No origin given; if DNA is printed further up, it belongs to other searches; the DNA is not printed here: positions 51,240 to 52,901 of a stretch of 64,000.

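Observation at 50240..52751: WbpG-type sugar amidotransferase paired with an amidase-signature (GatA-like) enzyme instead of HisH/HisF paralogues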

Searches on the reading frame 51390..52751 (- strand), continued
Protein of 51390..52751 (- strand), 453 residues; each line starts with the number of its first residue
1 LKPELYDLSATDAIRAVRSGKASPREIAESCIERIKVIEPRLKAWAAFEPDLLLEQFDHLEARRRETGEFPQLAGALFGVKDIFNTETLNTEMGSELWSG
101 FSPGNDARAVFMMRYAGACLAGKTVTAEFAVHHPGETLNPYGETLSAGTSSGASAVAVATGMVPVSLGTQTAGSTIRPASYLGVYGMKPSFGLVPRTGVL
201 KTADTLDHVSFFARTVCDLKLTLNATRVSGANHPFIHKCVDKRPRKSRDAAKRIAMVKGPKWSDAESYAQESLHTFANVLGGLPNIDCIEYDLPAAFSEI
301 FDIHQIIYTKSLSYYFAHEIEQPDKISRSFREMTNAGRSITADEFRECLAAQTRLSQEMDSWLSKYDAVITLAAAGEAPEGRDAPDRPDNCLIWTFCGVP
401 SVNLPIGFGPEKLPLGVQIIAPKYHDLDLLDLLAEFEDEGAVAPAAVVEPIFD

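Call 54: fold_search(model_id=the predicted structure, library=pdb)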
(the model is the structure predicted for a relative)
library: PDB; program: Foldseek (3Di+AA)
matches with E <= 10: 568; with E <= 0.001: 111
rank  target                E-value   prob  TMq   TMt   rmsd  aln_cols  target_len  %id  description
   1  1obl_A                4.4e-29  1.00  0.42  0.87   3.5       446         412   32  crystal structure of the S133A mutant of Malonamidase E2 complexed with malonate from Bradyrhizobium japonicum (released 2004-02-13)
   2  1o9o_A                5.9e-29  1.00  0.42  0.86   3.7       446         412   32  Crystal structure of the S131A mutant of Malonamidase E2 complexed with malonamate from Bradyrhizobium japonicum (released 2003-12-18)
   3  1ocl_A                9.5e-29  1.00  0.42  0.86   3.8       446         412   32  THE CRYSTAL STRUCTURE OF MALONAMIDASE E2 COMPLEXED WITH MALONATE FROM BRADYRHIZOBIUM JAPONICUM (released 2003-02-25)
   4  1o9q_A                1.1e-28  1.00  0.42  0.88   3.6       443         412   32  Crystal structure of the S155C mutant of Malonamidase E2 from Bradyrhizobium japonicum (released 2003-12-18)
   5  1obk_A                1.2e-28  1.00  0.43  0.88   3.5       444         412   32  crystal structure of the R158Q mutant of Malonamidase E2 from Bradyrhizobium japonicum (released 2004-02-13)
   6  1obi_A                1.3e-28  1.00  0.43  0.88   3.6       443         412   32  Crystal structure of the G130A mutant of Malonamidase E2 from Bradyrhizobium japonicum (released 2003-12-18)
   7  1obj_A                1.7e-28  1.00  0.42  0.86   3.6       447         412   32  Crystal structure of the T150A mutant of Malonamidase E2 from Bradyrhizobium japonicum (released 2003-12-18)
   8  1o9n_A                2.3e-28  1.00  0.42  0.86   3.8       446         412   32  Crystal structure of the K62A mutant of Malonamidase E2 from Bradyrhizobium japonicum (released 2003-12-18)
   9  9a62_A                8.4e-28  1.00  0.45  0.79   3.8       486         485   24  Integrative model of GATA-GATC by crosslinking MS and deep learning (released 2024-09-18)
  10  2df4_A                8.1e-26  1.00  0.44  0.78   3.7       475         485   24  Structure of tRNA-Dependent Amidotransferase GatCAB complexed with Mn2+ (released 2006-07-18)
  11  3h0l_A                1.5e-25  1.00  0.45  0.80   3.9       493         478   24  Structure of trna-dependent amidotransferase gatcab from aquifex aeolicus (released 2009-07-21)
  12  4wj3_A                1.7e-25  1.00  0.45  0.80   3.3       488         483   27  Crystal structure of the asparagine transamidosome from Pseudomonas aeruginosa (released 2014-12-31)
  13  6c6g_A                2.0e-25  1.00  0.44  0.83   3.9       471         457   28  An unexpected vestigial protein complex reveals the evolutionary origins of an s-triazine catabolic enzyme. Inhibitor  (released 2018-03-21)
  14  6c62_A                3.2e-25  1.00  0.45  0.84   3.6       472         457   29  An unexpected vestigial protein complex reveals the evolutionary origins of an s-triazine catabolic enzyme. (released 2018-03-21)
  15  3kfu_E                3.8e-24  1.00  0.43  0.78   4.4       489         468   26  Crystal structure of the transamidosome (released 2010-08-25)
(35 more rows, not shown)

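Call 56: predict_structure(alignment_id=A1)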
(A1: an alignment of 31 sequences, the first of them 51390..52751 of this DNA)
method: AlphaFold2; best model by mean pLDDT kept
length: 453 residues; sequences in the alignment: 31
mean_pLDDT: 90.1   pTM: 0.92
mean pLDDT of the five models: 90.1, 88.1, 88.0, 87.3, 86.6
residues with pLDDT >= 90: 340; 70-90: 75; 50-70: 34; < 50: 4
segments of 3 or more residues with pLDDT < 50: none
pLDDT, mean of each block of 10 residues (from residue 1): 83 96 94 96 92 92 92 94 81 66 67 93 79 74 89 96 95 90 97 73 67 98 94 93 90 97 97 98 96 97 93 82 80 91 96 97 98 95 87 95 96 97 97 96 95 73
secondary structure, 60 per line:
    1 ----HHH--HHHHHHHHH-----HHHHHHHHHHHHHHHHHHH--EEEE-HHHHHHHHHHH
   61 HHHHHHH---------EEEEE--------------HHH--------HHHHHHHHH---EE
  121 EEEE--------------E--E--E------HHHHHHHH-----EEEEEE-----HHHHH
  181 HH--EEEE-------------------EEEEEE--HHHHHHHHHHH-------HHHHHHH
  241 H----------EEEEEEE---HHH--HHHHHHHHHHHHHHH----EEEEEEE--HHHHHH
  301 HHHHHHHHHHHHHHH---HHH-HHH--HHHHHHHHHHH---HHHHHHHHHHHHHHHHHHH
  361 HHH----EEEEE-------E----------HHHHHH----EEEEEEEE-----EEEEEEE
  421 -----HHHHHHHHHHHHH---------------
elements in order: H10-18 H24-42 E45-48 H50-67 E77-81 H107-115 E119-124 H152-159 E165-170 H176-182 E185-188 E208-213 H216-226 H234-241 E252-258 H267-281 E286-292 H295-315 H328-338 H342-363 E368-372 H391-396 E401-408 E414-420 H426-438

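Call 62: search_protein_families(library=ncbifam, proteins=[L073:13141-13737:+, L073:13740-14438:+, L069:516-1127:+, L069:1139-1882:+, L069:1911-2954:+, L025:14939-15676:+, L025:15691-16296:+, L025:16451-17506:+, L022:12260-13000:+, P0257], max_evalue=1e-10)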
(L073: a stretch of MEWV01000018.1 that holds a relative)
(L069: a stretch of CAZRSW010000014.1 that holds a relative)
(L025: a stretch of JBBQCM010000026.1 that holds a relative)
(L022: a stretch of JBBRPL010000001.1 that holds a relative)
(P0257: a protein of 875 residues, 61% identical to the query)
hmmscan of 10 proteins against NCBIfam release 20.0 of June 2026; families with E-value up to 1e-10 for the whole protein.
L073:13141-13737:+ (199 aa): 4 families
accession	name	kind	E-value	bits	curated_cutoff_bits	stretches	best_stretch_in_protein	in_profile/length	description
TIGR01855.1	IMP_synth_hisH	equivalog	1.2e-71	240.7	105.4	1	1-198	1-197/198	imidazole glycerol phosphate synthase subunit HisH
NF010608.0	PRK14004.1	equivalog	1.3e-47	162.2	216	1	1-199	2-209/210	imidazole glycerol phosphate synthase subunit HisH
NF001975.0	PRK00758.1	equivalog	9.9e-12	44.8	198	0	147-198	128-180/185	GMP synthase subunit A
TIGR00888.1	guaA_Nterm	equivalog_domain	1.3e-11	44.3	172.15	0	146-198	129-182/188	glutamine-hydrolyzing GMP synthase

L073:13740-14438:+ (233 aa): 7 families
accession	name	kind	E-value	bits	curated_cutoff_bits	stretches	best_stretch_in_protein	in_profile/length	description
TIGR03572.1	WbuZ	equivalog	3e-76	255.8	299.7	1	1-212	1-232/232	glycosyl amidation-associated protein WbuZ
NF038364.1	AglZ_HisF2_fam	equivalog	1.3e-67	227.8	310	1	2-215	1-233/248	AglZ/HisF2 family acetamidino modification protein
TIGR00735.1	hisF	equivalog_domain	2.8e-67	226.7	294.55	1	1-232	1-254/254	imidazole glycerol phosphate synthase subunit HisF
NF010112.0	PRK13585.1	equivalog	4.3e-29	101.8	243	1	5-205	4-219/241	1-(5-phosphoribosyl)-5-[(5-phosphoribosylamino)methylideneamino]imidazole-4-carboxamide isomerase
TIGR00007.1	TIGR00007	equivalog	5e-25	88.5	228.95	1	6-187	1-198/231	1-(5-phosphoribosyl)-5-[(5-phosphoribosylamino)methylideneamino]imidazole-4-carboxamide isomerase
TIGR01919.1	hisA-trpF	equivalog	3.7e-21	75.8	306.45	1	8-187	7-202/243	bifunctional 1-(5-phosphoribosyl)-5-((5-phosphoribosylamino)methylideneamino)imidazole-4-carboxamide isomerase/phosphoribosylanthranilate is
NF010114.0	PRK13587.1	equivalog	2.4e-12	47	305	1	62-187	66-201/234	1-(5-phosphoribosyl)-5-((5-phosphoribosylamino)methylideneamino)imidazole-4-carboxamide isomerase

L069:516-1127:+ (204 aa): 2 families
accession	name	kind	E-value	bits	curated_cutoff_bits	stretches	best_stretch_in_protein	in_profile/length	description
TIGR01855.1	IMP_synth_hisH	equivalog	1.8e-66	223.7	105.4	1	3-203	1-197/198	imidazole glycerol phosphate synthase subunit HisH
NF010608.0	PRK14004.1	equivalog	7.3e-43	146.7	216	1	4-204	3-209/210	imidazole glycerol phosphate synthase subunit HisH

L069:1139-1882:+ (248 aa): 8 families
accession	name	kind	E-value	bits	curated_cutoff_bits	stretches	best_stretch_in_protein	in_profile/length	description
TIGR03572.1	WbuZ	equivalog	2.1e-70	236.7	299.7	1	1-227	1-232/232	glycosyl amidation-associated protein WbuZ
TIGR00735.1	hisF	equivalog_domain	1.9e-63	214.1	294.55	1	38-247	43-254/254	imidazole glycerol phosphate synthase subunit HisF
NF038364.1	AglZ_HisF2_fam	equivalog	4e-57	193.4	310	1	2-230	1-233/248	AglZ/HisF2 family acetamidino modification protein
NF010112.0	PRK13585.1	equivalog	1.2e-29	103.6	243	1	45-221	51-221/241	1-(5-phosphoribosyl)-5-[(5-phosphoribosylamino)methylideneamino]imidazole-4-carboxamide isomerase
TIGR00007.1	TIGR00007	equivalog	2.3e-27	96.1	228.95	1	38-219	41-216/231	1-(5-phosphoribosyl)-5-[(5-phosphoribosylamino)methylideneamino]imidazole-4-carboxamide isomerase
TIGR01919.1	hisA-trpF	equivalog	7.4e-13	48.6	306.45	1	43-205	51-206/243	bifunctional 1-(5-phosphoribosyl)-5-((5-phosphoribosylamino)methylideneamino)imidazole-4-carboxamide isomerase/phosphoribosylanthranilate is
NF010114.0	PRK13587.1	equivalog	2.7e-12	46.8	305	1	39-208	46-208/234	1-(5-phosphoribosyl)-5-((5-phosphoribosylamino)methylideneamino)imidazole-4-carboxamide isomerase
NF010712.0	PRK14114.1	equivalog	1e-11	44.8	327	1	42-207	47-203/241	1-(5-phosphoribosyl)-5-((5-phosphoribosylamino)methylideneamino)imidazole-4-carboxamide isomerase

L069:1911-2954:+ (348 aa): 1 family
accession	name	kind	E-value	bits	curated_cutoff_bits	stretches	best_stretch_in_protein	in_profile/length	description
TIGR03573.1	WbuX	subfamily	8.2e-100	334.6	203.2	1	1-342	3-342/344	N-acetyl sugar amidotransferase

L025:14939-15676:+ (246 aa): 9 families
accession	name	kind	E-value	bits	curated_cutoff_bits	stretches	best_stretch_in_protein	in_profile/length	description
TIGR00735.1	hisF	equivalog_domain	1.4e-76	257.1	294.55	1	1-246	5-254/254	imidazole glycerol phosphate synthase subunit HisF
TIGR03572.1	WbuZ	equivalog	3.2e-74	249.2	299.7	1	1-226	5-232/232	glycosyl amidation-associated protein WbuZ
NF038364.1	AglZ_HisF2_fam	equivalog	1.2e-52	178.8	310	1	1-228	4-232/248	AglZ/HisF2 family acetamidino modification protein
NF010112.0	PRK13585.1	equivalog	4.8e-37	127.8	243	1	9-232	15-232/241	1-(5-phosphoribosyl)-5-[(5-phosphoribosylamino)methylideneamino]imidazole-4-carboxamide isomerase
TIGR00007.1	TIGR00007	equivalog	4.6e-29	101.7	228.95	1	9-231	11-228/231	1-(5-phosphoribosyl)-5-[(5-phosphoribosylamino)methylideneamino]imidazole-4-carboxamide isomerase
TIGR01919.1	hisA-trpF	equivalog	2.1e-19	70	306.45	1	24-221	29-225/243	bifunctional 1-(5-phosphoribosyl)-5-((5-phosphoribosylamino)methylideneamino)imidazole-4-carboxamide isomerase/phosphoribosylanthranilate is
NF003156.0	PRK04128.1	equivalog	2e-16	60.6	285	1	6-236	11-226/231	1-(5-phosphoribosyl)-5-((5-phosphoribosylamino)methylideneamino)imidazole-4-carboxamide isomerase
NF010113.0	PRK13586.1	equivalog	6.6e-15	55.4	238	1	5-227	7-224/232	1-(5-phosphoribosyl)-5-((5-phosphoribosylamino)methylideneamino)imidazole-4-carboxamide isomerase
TIGR02129.1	hisA_euk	equivalog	7e-11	42.3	229.3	0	67-218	74-229/255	phosphoribosylformimino-5-aminoimidazole carboxamide ribotide isomerase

L025:15691-16296:+ (202 aa): 2 families
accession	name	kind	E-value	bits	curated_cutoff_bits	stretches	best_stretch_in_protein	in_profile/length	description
TIGR01855.1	IMP_synth_hisH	equivalog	1.6e-58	197.8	105.4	1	1-201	1-195/198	imidazole glycerol phosphate synthase subunit HisH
NF010608.0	PRK14004.1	equivalog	1.9e-39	135.6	216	1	1-202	2-207/210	imidazole glycerol phosphate synthase subunit HisH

L025:16451-17506:+ (352 aa): 1 family
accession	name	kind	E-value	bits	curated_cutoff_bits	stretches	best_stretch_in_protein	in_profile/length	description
TIGR03573.1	WbuX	subfamily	2e-108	362.9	203.2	1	2-347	2-343/344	N-acetyl sugar amidotransferase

L022:12260-13000:+ (247 aa): 10 families
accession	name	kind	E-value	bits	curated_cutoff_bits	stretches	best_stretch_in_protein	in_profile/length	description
TIGR00735.1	hisF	equivalog_domain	2.4e-78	262.9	294.55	1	1-246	5-254/254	imidazole glycerol phosphate synthase subunit HisF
TIGR03572.1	WbuZ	equivalog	1.6e-76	256.7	299.7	1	1-226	5-232/232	glycosyl amidation-associated protein WbuZ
NF038364.1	AglZ_HisF2_fam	equivalog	8.8e-55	185.8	310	1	1-226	4-230/248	AglZ/HisF2 family acetamidino modification protein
NF010112.0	PRK13585.1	equivalog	5e-39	134.3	243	1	10-233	16-233/241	1-(5-phosphoribosyl)-5-[(5-phosphoribosylamino)methylideneamino]imidazole-4-carboxamide isomerase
TIGR00007.1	TIGR00007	equivalog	9.2e-31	107.2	228.95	1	12-230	14-227/231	1-(5-phosphoribosyl)-5-[(5-phosphoribosylamino)methylideneamino]imidazole-4-carboxamide isomerase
TIGR01919.1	hisA-trpF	equivalog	8.3e-18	64.8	306.45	1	25-228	30-232/243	bifunctional 1-(5-phosphoribosyl)-5-((5-phosphoribosylamino)methylideneamino)imidazole-4-carboxamide isomerase/phosphoribosylanthranilate is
NF010113.0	PRK13586.1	equivalog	1.1e-15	58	238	1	2-218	4-215/232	1-(5-phosphoribosyl)-5-((5-phosphoribosylamino)methylideneamino)imidazole-4-carboxamide isomerase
NF003156.0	PRK04128.1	equivalog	1.3e-13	51.4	285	1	6-235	11-225/231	1-(5-phosphoribosyl)-5-((5-phosphoribosylamino)methylideneamino)imidazole-4-carboxamide isomerase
NF010114.0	PRK13587.1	equivalog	1.4e-12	47.8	305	1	39-218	45-218/234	1-(5-phosphoribosyl)-5-((5-phosphoribosylamino)methylideneamino)imidazole-4-carboxamide isomerase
TIGR02129.1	hisA_euk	equivalog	2.8e-12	46.9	229.3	1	72-218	79-229/255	phosphoribosylformimino-5-aminoimidazole carboxamide ribotide isomerase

P0257 (875 aa): 26 families (the best 25 are shown)
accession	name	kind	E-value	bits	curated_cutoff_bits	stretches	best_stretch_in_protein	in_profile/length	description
TIGR03573.1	WbuX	subfamily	7.3e-94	315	203.2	1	13-352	2-343/344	N-acetyl sugar amidotransferase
NF006631.0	PRK09201.1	equivalog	2.8e-55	187.9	461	1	422-854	9-456/466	AtzE family amidohydrolase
TIGR02715.1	amido_AtzE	subfamily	4e-53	181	425.75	1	424-854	4-449/452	AtzE family amidohydrolase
NF004815.0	PRK06169.1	equivalog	1.3e-52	178.9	506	1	424-848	14-454/471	amidase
TIGR00132.1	gatA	equivalog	1.1e-48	166.2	481.1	1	432-710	8-289/466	Asp-tRNA(Asn)/Glu-tRNA(Gln) amidotransferase subunit GatA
NF004816.0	PRK06170.1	equivalog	4.5e-48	164.1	503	1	422-733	14-336/493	amidase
NF005688.0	PRK07488.1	equivalog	3.3e-46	158.2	532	1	418-678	9-261/474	indoleacetamide hydrolase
NF006043.0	PRK08186.1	subfamily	2.7e-42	145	487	1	421-856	8-451/600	allophanate hydrolase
NF004766.0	PRK06102.1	equivalog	3.6e-40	138.4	559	1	420-626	8-222/455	amidase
NF005686.0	PRK07486.1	subfamily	3.9e-40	138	465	1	419-847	13-467/486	amidase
NF005460.0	PRK07056.1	subfamily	1.3e-39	136.4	447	1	421-797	9-386/457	amidase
NF009119.0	PRK12470.1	equivalog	2e-39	135.9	498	1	429-657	18-251/462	amidase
TIGR02713.1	allophanate_hyd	equivalog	2.5e-39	135.3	511.05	1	461-852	9-412/563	allophanate hydrolase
NF005687.0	PRK07487.1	subfamily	4e-39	134.7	428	1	423-848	11-451/468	amidase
NF005450.0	PRK07042.1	equivalog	2.1e-37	128.7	458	1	424-607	11-200/464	amidase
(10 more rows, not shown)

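Call 63: find_encoding_contigs(protein=P0257, flank=10000, max_places=1)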
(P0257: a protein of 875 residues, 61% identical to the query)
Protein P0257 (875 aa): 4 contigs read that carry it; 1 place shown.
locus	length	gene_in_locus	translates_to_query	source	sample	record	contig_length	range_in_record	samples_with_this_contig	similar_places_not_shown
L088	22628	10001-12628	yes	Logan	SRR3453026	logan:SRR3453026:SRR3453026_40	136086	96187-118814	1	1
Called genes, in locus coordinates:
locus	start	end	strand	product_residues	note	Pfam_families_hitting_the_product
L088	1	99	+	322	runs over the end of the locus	PF01408:GFO_IDH_MocA, PF02894:GFO_IDH_MocA_C (faint), PF22725:GFO_IDH_MocA_C3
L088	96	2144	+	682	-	PF02348:CTP_transf_3, PF12804:NTP_transf_3, PF00202:Aminotran_3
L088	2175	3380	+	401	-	-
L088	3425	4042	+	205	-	PF00117:GATase, PF01174:SNO (weak), PF07685:GATase_3 (weak), PF07722:Peptidase_C26 (weak)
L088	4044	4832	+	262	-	PF00977:His_biosynth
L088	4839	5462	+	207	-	PF13302:Acetyltransf_3, PF00583:Acetyltransf_1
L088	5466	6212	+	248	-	PF02348:CTP_transf_3, PF12804:NTP_transf_3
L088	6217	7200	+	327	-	PF01408:GFO_IDH_MocA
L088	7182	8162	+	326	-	-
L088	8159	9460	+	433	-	PF01041:DegT_DnrJ_EryC1, PF01212:Beta_elim_lyase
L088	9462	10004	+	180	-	PF13302:Acetyltransf_3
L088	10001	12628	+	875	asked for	PF01425:Amidase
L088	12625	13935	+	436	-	-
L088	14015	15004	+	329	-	PF04055:Radical_SAM, PF13186:SPASM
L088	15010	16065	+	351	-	PF04055:Radical_SAM, PF13186:SPASM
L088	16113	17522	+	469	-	PF13472:Lipase_GDSL_2 (faint)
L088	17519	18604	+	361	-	PF13439:Glyco_transf_4, PF13579:Glyco_trans_4_4, PF20706:GT4-conflict, PF00534:Glycos_transf_1, PF13692:Glyco_trans_1_4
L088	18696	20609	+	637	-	-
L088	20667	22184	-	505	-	PF00294:PfkB, PF01256:Carb_kinase (faint), PF08543:Phos_pyr_kin, PF01467:CTP_transf_like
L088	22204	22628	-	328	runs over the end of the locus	PF01370:Epimerase, PF04321:RmlD_sub_bind (weak), PF16363:GDP_Man_Dehyd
